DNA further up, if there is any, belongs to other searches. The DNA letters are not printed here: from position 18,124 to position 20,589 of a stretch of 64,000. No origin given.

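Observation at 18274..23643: Tandem paralogous ~720-aa secreted proteins of unrecognised family, divergent from a LysR regulator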

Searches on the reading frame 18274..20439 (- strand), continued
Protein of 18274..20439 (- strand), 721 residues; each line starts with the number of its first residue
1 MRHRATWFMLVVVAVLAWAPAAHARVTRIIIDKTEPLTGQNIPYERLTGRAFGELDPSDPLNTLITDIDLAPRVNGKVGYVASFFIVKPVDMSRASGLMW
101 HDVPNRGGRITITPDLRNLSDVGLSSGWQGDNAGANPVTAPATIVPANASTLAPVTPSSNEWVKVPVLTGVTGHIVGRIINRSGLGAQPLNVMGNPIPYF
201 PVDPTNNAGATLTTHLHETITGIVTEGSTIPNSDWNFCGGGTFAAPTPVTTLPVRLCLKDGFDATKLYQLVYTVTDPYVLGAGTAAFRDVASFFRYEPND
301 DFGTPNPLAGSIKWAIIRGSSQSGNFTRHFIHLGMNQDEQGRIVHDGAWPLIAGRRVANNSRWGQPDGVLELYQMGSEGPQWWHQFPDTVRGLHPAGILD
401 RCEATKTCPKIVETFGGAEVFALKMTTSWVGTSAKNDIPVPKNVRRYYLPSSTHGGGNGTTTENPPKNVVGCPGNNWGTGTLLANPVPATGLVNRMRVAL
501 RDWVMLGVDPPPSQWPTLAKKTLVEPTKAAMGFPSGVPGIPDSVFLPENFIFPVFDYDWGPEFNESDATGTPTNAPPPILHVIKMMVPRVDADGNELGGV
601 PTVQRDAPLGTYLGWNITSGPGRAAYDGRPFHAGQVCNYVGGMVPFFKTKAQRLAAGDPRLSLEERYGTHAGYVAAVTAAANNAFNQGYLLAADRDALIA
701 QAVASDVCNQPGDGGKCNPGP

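Call 24: predict_structure(alignment_id=A1)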
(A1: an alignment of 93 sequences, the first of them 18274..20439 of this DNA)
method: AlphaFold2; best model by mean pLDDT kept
length: 721 residues; sequences in the alignment: 93
mean_pLDDT: 85.7   pTM: 0.88
mean pLDDT of the five models: 85.7, 85.0, 83.7, 77.1, 74.8
residues with pLDDT >= 90: 357; 70-90: 279; 50-70: 69; < 50: 16
segments of 3 or more residues with pLDDT < 50: 136-139, 366-373
pLDDT, mean of each block of 10 residues (from residue 1): 72 70 82 93 96 92 87 92 96 98 74 89 87 49 75 83 89 81 84 70 92 84 85 95 94 90 87 86 92 97 97 94 83 92 96 65 52 56 90 90 96 88 84 92 94 75 81 70 80 92 98 95 95 95 89 80 78 68 90 94 89 89 74 80 92 96 95 96 95 94 90 73 46
secondary structure, 60 per line:
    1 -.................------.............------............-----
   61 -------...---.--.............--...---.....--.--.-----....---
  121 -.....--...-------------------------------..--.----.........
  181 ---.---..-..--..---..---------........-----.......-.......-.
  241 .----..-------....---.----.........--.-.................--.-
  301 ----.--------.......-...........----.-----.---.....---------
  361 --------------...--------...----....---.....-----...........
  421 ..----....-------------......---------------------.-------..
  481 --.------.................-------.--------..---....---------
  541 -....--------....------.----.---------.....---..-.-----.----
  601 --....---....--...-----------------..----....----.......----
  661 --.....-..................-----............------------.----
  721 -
elements in order (helices of 4 or more, strands of 3 or more residues): H2-18 E25-37 E44-55 E77-89 E98-102 H114-117 E122-126 E172-180 E211-218 E224-230 E235-238 E255-258 E267-275 H280-296 E314-320 H322-332 E347-351 E386-388 E393-396 H400-404 E410-416 H417-422 H427-430 E444-449 H490-506 H528-531 H542-545 E554-557 E579-583 H603-606 E610-613 E616-618 E642-645 H650-656 H663-667 H670-686 H692-703
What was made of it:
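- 18274..20439 (-): Gene A: exported PF20091 (Abhydrolase_10) alpha/beta hydrolase, 721 aa. Signal peptide is residues 1-24. Predicted catalytic Ser321 (elbow R-G-S-S-Q-S-G), Glu419 and His454. Oxyanion-region loop P-N-R-G-G at 104-108. AF2 model pLDDT 85.7, pTM 0.88, with strand 314-320, then S321, then helix 322-332 (call 24).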

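Call 26: search_protein_representatives(alignment_id=A1)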
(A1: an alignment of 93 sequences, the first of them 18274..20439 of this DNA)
Query: 93 sequences, 707 profile positions. Proteins with E-value up to 0.001 (for the whole library): 10900; up to 1e-10: 6763; up to 1e-30: 1917. The best 150 are listed.
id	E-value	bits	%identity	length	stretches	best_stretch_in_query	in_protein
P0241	0.0e+00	1151.1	-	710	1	13-706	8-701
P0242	1.1e-255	866.9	-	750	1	14-687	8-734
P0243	1.3e-224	764.1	-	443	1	8-442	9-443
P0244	4.8e-219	745.8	-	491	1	223-705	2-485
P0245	2.3e-216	736.9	-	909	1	12-685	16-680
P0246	1.2e-215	734.5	-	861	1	102-705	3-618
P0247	2.0e-210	717.2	-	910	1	12-694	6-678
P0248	9.2e-210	715.1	-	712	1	7-681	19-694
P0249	3.9e-199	679.9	-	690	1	11-685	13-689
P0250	1.5e-196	671.4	-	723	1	14-685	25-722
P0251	2.2e-194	664.3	-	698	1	9-699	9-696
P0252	3.4e-192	657.0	-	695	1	12-682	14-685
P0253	3.6e-183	627.2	-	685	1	15-685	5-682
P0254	4.6e-180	616.9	-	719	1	9-685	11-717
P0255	3.1e-179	614.1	-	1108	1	14-691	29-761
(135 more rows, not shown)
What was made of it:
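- Closest known: Pfam PF20091 Abhydrolase_10. Different: The family-wide similarity in fact starts at the mature N-terminus (call 26).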

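Call 28: fold_search(model_id=the predicted structure, library=pdb)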
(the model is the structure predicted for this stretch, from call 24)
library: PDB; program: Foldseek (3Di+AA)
matches with E <= 10: 1102; with E <= 0.001: 0
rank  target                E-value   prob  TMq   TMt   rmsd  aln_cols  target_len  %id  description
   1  3nuz_A                1.7e-03  0.95  0.19  0.33  10.8       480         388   10  Crystal structure of a putative acetyl xylan esterase (BF1801) from Bacteroides fragilis NCTC 9343 at 2.30 A resolutio (released 2010-08-04)
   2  8goy_A                1.7e-03  0.63  0.16  0.28  16.6       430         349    9  SulE P44R (released 2023-08-02)
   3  7yd2_A                3.1e-03  0.54  0.16  0.28  16.8       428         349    9  SulE_P44R_S209A (released 2023-07-19)
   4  5fdf_A                4.7e-03  0.89  0.21  0.41  12.1       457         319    9  Crystal structure of the monoclinic form of Thermotoga maritima Acetyl Esterase TM0077 (apo structure) at 1.76 Angstro (released 2016-04-27)
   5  3m81_A                5.0e-03  0.96  0.23  0.46  10.4       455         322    8  Crystal structure of Acetyl xylan esterase (TM0077) from THERMOTOGA MARITIMA at 2.50 A resolution (native apo structur (released 2010-04-21)
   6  3nuz_E                5.0e-03  0.89  0.19  0.32  10.9       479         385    9  Crystal structure of a putative acetyl xylan esterase (BF1801) from Bacteroides fragilis NCTC 9343 at 2.30 A resolutio (released 2010-08-04)
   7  3m82_A                6.7e-03  0.87  0.21  0.42  11.8       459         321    8  Crystal structure of Acetyl xylan esterase (TM0077) from THERMOTOGA MARITIMA at 2.40 A resolution (PMSF inhibitor comp (released 2010-05-26)
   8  3nuz_F                7.1e-03  0.89  0.20  0.35  12.2       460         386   10  Crystal structure of a putative acetyl xylan esterase (BF1801) from Bacteroides fragilis NCTC 9343 at 2.30 A resolutio (released 2010-08-04)
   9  8iw8_A                7.6e-03  0.44  0.16  0.29  16.4       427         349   10  crystal structure of SulE mutant (released 2024-04-10)
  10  7xmj_B                9.6e-03  0.80  0.20  0.42  12.9       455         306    8  Crystal structure of carbohydrate esterase family 7 acetyl xylan esterase (released 2023-05-31)
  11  3iuj                  9.6e-03  0.51  0.16  0.17  18.1       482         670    9  apPEP_WT2 opened state (released 2010-05-05)
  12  3m83_D                1.0e-02  0.77  0.20  0.39  12.1       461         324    9  Crystal structure of Acetyl xylan esterase (TM0077) from THERMOTOGA MARITIMA at 2.12 A resolution (paraoxon inhibitor  (released 2010-05-12)
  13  3m81_E                1.2e-02  0.82  0.21  0.42  11.5       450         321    8  Crystal structure of Acetyl xylan esterase (TM0077) from THERMOTOGA MARITIMA at 2.50 A resolution (native apo structur (released 2010-04-21)
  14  5gma_B                1.2e-02  0.87  0.21  0.42  11.2       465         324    9  Crystal structure of the P228A variant of Thermotoga maritima acetyl esterase (released 2017-06-21)
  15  1vlq_A                1.2e-02  0.72  0.21  0.40  12.1       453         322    9  Crystal structure of Acetyl xylan esterase (TM0077) from Thermotoga maritima at 2.10 A resolution (released 2004-08-24)
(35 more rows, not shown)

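Call 33: find_encoding_contigs(protein=P0047, flank=6000, max_places=2)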
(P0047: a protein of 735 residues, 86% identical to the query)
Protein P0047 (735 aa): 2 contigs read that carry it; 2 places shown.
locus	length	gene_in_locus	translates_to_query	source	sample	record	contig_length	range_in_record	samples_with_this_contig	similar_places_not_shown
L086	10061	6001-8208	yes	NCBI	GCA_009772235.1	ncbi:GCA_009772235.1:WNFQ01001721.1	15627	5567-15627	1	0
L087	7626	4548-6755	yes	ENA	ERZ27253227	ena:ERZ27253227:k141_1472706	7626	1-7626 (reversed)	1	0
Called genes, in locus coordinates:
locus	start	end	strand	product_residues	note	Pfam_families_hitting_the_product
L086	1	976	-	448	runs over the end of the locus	PF00289:Biotin_carb_N, PF02786:CPSase_L_D2, PF07478:Dala_Dala_lig_C, PF02785:Biotin_carb_C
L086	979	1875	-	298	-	-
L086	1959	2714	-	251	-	PF04305:DUF455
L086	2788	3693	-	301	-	PF00126:HTH_1, PF03466:LysR_substrate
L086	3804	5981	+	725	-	PF20091:Abhydrolase_10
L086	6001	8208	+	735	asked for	PF20091:Abhydrolase_10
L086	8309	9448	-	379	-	PF00817:IMS, PF11798:IMS_HHH, PF11799:IMS_C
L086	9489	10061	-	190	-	?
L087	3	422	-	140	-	?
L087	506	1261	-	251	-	PF04305:DUF455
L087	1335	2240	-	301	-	PF00126:HTH_1, PF03466:LysR_substrate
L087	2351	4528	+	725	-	PF20091:Abhydrolase_10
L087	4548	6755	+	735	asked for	PF20091:Abhydrolase_10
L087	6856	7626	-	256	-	?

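Call 34: find_encoding_contigs(protein=P0070, flank=6000, max_places=2)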
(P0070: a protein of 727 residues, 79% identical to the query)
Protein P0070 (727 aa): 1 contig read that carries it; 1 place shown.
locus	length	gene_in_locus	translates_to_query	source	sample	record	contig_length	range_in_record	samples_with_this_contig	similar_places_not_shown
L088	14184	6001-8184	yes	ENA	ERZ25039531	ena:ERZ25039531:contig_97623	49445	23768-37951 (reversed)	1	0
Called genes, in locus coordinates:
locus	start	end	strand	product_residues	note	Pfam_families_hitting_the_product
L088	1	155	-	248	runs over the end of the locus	PF01880:Desulfoferrodox, PF13501:SoxY, PF08770:SoxZ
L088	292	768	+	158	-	PF04073:tRNA_edit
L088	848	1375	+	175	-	PF21305:type_II_gspD_N0, PF03958:Secretin_N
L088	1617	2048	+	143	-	-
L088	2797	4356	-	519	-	-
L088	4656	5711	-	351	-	PF00126:HTH_1, PF03466:LysR_substrate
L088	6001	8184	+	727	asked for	PF20091:Abhydrolase_10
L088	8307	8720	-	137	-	PF03928:HbpS-like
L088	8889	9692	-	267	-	PF01061:ABC2_membrane, PF12698:ABC2_membrane_3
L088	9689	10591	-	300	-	PF00005:ABC_tran, PF13304:AAA_21 (faint)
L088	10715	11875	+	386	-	PF04909:Amidohydro_2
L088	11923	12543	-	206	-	PF07690:MFS_1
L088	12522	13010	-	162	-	PF07690:MFS_1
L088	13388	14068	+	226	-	PF00165:HTH_AraC (faint), PF12833:HTH_18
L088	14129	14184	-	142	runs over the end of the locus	PF00293:NUDIX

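Call 35: find_encoding_contigs(protein=P0080, flank=6000, max_places=2)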
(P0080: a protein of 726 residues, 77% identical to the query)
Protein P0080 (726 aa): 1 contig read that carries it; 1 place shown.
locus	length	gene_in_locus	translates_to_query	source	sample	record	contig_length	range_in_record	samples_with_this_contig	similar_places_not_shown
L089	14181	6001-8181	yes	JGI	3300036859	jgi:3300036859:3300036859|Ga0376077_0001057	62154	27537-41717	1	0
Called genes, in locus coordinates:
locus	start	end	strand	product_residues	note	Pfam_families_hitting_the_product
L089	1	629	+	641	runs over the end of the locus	PF01578:Cytochrom_C_asm, PF16327:CcmF_C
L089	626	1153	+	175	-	PF00578:AhpC-TSA, PF08534:Redoxin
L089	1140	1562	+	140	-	PF03918:CcmH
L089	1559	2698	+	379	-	PF23914:TPR_CcmH_CycH, PF23892:Ig_CycH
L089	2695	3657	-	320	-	PF00126:HTH_1, PF03466:LysR_substrate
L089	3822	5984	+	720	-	PF20091:Abhydrolase_10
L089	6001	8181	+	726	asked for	PF20091:Abhydrolase_10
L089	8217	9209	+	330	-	PF01436:NHL (faint), PF08450:SGL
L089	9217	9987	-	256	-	-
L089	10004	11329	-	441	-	PF02754:CCG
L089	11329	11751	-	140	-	PF00210:Ferritin (weak), PF02915:Rubrerythrin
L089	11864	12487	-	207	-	PF00571:CBS (faint)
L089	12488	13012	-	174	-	PF00293:NUDIX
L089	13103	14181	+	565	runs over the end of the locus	PF00587:tRNA-synt_2b, PF04073:tRNA_edit, PF03129:HGTP_anticodon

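Call 36: find_encoding_contigs(protein=P0107, flank=6000, max_places=2)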
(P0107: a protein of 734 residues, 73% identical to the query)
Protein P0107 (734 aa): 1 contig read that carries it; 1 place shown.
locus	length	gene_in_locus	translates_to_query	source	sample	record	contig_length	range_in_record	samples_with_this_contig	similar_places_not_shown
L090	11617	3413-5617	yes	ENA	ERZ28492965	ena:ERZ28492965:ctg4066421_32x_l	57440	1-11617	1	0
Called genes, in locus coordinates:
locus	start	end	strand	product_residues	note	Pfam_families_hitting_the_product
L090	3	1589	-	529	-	?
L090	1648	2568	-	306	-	PF00126:HTH_1, PF03466:LysR_substrate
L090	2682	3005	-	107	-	PF07452:CHRD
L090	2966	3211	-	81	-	-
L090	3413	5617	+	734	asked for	PF20091:Abhydrolase_10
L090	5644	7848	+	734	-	PF19878:DUF6351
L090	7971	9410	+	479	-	PF05787:PhoX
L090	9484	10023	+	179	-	-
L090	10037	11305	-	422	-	PF20510:HgmA_N, PF04209:HgmA_C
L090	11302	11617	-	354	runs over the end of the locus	PF13669:Glyoxalase_4 (faint), PF14696:Glyoxalase_5, PF00903:Glyoxalase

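Call 46: fold_search(model_id=the predicted structure, library=viral)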
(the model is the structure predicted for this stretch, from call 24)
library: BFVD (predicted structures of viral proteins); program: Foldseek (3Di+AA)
matches with E <= 10: 537; with E <= 0.001: 0
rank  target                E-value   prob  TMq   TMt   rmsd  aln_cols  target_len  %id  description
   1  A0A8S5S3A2            1.3e-03  0.96  0.18  0.22  20.3       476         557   10  Esterase/lipase [Siphoviridae sp. ctBLh2]
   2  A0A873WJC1            1.1e-02  0.03  0.05  0.05  24.7       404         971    8  Baseplate wedge protein [Klebsiella phage Miami]
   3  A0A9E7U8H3            1.5e-02  0.25  0.08  0.08  17.2       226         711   12  Non-contractile tail fiber protein [Ralstonia phage BHDT_So9]
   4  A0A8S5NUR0            1.5e-02  0.20  0.07  0.16  19.4       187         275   10  PROTEIN (MANNOSE-BINDING PROTEIN A), HOST DEFENSE, METALLOPROTEIN, SUGAR.9A [Myoviridae sp. cthRr4]
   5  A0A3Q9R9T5            3.6e-02  0.06  0.07  0.11  19.0       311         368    7  (no name in the UniProt tables at hand)
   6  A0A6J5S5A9            4.3e-02  0.06  0.07  0.06  20.2       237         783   13  Tail sheath protein [uncultured Caudovirales phage]
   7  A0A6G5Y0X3            4.8e-02  0.03  0.07  0.11  19.9       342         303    7  (no name in the UniProt tables at hand)
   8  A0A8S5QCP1            6.1e-02  0.01  0.04  0.08  22.9       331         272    8  Uncharacterized protein [Myoviridae sp. ctw4b6]
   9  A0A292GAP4            6.5e-02  0.35  0.12  0.31   9.4       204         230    9  (no name in the UniProt tables at hand)
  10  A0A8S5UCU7            6.5e-02  0.04  0.06  0.14  17.5       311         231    7  Distal tail protein [Myoviridae sp. ctBvM24]
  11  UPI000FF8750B         7.4e-02  0.08  0.07  0.08  13.8       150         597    9  (no name look-up for this kind of identifier)
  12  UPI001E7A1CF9         7.8e-02  0.09  0.06  0.23  13.0       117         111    8  (no name look-up for this kind of identifier)
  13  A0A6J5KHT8            8.3e-02  0.72  0.09  0.07   5.5       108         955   10  Tail fiber protein [uncultured Caudovirales phage]
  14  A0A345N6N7            9.9e-02  0.12  0.07  0.24  12.4       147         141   12  (no name in the UniProt tables at hand)
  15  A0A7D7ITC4            1.1e-01  0.28  0.08  0.31   8.5       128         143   13  (no name in the UniProt tables at hand)
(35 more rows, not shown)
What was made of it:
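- Tried and rejected: The Foldseek search against the viral structure library was uninformative (call 46).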
